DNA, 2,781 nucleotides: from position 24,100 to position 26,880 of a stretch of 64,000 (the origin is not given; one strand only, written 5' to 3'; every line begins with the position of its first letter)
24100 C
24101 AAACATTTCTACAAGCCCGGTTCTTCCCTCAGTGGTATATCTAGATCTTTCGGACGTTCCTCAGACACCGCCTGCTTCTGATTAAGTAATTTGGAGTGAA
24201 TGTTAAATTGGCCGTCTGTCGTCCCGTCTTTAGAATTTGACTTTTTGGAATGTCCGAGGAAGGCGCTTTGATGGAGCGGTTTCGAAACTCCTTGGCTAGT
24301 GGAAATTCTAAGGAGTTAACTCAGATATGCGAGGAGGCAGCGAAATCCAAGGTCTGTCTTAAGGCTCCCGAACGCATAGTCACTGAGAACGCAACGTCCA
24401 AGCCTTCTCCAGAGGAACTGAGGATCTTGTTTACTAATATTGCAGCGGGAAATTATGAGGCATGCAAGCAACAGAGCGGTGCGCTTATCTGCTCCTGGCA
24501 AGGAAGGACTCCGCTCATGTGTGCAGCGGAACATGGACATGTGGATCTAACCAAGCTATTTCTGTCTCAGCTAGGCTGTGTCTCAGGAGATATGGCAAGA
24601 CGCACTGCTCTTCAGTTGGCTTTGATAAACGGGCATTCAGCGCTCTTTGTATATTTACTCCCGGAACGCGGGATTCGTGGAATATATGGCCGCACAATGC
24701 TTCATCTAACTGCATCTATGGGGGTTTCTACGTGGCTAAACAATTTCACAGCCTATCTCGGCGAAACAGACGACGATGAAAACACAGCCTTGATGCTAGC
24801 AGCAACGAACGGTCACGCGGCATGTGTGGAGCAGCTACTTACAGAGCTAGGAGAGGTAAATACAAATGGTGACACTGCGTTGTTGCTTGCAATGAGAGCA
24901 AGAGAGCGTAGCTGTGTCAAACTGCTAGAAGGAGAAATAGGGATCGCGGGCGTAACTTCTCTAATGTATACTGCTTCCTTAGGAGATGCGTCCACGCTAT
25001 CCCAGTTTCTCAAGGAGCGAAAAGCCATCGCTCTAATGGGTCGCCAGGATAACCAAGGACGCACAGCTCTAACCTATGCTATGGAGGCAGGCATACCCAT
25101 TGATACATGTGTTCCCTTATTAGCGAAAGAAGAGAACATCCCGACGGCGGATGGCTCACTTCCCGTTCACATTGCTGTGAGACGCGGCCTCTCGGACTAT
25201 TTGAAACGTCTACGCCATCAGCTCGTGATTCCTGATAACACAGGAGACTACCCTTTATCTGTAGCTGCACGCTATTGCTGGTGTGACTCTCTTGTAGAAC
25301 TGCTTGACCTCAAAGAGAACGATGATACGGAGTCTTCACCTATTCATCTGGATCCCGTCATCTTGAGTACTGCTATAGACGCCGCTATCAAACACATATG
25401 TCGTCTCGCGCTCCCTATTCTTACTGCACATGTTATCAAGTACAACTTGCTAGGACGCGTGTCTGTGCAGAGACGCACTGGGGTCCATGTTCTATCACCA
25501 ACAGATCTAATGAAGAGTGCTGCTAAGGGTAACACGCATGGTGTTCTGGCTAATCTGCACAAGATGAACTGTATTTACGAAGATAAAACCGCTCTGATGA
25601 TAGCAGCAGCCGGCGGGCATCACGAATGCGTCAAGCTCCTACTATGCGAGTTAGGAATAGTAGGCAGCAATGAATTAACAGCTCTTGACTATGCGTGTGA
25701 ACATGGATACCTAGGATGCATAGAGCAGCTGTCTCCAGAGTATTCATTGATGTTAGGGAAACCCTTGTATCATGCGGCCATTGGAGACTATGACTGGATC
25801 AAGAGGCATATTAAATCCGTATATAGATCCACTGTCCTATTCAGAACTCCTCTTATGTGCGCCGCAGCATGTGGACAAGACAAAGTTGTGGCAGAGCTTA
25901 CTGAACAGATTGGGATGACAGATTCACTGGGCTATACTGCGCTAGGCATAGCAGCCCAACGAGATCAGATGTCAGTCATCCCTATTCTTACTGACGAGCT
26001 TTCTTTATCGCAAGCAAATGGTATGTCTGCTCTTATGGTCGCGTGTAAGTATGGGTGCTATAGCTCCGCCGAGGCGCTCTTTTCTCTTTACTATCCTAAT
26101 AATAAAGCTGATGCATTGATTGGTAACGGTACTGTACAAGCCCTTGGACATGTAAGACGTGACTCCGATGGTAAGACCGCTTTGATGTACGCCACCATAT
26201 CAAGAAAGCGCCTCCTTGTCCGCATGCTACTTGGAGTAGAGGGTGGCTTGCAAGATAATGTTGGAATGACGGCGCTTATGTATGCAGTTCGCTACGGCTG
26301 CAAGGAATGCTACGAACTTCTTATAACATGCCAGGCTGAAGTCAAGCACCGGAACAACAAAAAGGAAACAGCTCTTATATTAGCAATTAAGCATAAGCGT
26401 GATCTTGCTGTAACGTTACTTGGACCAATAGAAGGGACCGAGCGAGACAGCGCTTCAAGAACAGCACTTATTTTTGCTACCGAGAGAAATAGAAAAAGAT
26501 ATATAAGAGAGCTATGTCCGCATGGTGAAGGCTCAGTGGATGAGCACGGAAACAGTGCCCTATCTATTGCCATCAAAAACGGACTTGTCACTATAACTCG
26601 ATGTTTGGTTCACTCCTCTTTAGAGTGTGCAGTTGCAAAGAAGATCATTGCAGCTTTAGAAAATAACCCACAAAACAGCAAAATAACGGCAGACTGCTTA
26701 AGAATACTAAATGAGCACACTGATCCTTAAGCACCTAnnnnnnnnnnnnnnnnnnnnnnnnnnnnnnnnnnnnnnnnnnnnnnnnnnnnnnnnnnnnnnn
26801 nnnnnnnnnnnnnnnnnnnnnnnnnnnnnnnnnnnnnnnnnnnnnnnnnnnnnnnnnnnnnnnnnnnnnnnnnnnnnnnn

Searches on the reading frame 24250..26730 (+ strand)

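Call 59: search_protein_families(library=pfam, proteins=[window:24250-26730:+], max_evalue=0.001)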
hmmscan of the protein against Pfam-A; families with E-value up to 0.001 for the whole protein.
window:24250-26730:+ (826 aa): 6 families
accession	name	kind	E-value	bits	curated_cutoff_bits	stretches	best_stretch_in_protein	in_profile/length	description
PF12796.13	Ank_2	-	5.8e-76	251.6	27.3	6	420-495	1-80/90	Ankyrin repeats (3 copies)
PF00023.36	Ank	-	1.1e-46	154.6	21.1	2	84-109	1-25/33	Ankyrin repeat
PF13606.12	Ank_3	-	6.2e-36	118.2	22.3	0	85-109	2-25/30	Ankyrin repeat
PF13637.12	Ank_4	-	1.4e-27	95.6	22.7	0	76-105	19-50/50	Ankyrin repeats (many copies)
PF13857.12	Ank_5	-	2.9e-27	94.8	27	1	438-482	6-56/56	Ankyrin repeats (many copies)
PF24521.3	Ank_KRIT1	-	1.3e-10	41.6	80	1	416-466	18-67/149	KRIT1 ankyrin-repeats domain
